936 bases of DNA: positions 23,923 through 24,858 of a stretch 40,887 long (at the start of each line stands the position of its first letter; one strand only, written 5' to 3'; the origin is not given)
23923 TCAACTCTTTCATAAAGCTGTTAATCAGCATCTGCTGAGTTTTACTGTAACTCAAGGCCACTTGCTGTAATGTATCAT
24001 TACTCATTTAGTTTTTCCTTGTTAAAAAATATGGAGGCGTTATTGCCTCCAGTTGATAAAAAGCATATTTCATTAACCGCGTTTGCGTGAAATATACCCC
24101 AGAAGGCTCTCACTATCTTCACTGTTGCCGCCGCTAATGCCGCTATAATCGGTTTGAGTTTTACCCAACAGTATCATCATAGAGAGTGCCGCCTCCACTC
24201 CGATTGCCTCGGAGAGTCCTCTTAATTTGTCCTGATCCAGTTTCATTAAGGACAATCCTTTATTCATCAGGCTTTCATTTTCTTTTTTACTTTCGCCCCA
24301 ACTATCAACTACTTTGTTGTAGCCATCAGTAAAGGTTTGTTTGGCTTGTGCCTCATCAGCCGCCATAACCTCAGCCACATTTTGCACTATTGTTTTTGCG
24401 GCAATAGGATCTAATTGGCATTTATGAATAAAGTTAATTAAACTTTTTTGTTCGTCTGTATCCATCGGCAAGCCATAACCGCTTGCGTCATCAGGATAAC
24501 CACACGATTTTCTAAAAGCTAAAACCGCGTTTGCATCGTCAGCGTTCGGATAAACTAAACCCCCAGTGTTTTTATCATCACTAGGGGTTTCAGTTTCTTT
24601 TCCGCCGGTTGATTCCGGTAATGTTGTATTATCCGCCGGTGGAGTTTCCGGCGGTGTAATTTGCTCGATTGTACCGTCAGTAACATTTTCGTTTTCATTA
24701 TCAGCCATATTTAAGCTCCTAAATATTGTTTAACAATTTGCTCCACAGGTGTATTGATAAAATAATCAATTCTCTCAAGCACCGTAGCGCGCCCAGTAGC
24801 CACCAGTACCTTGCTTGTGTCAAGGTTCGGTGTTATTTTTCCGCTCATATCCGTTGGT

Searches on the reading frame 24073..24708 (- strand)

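Call 102: search_protein_families(library=phrogs, proteins=[window:24073-24708:-], max_evalue=0.01)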
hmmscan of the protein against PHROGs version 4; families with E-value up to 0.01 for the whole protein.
window:24073-24708:- (211 aa): 1 family
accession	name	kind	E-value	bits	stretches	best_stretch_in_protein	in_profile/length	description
phrog_24475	-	unknown function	0.0034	18.8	1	48-115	10-77/96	-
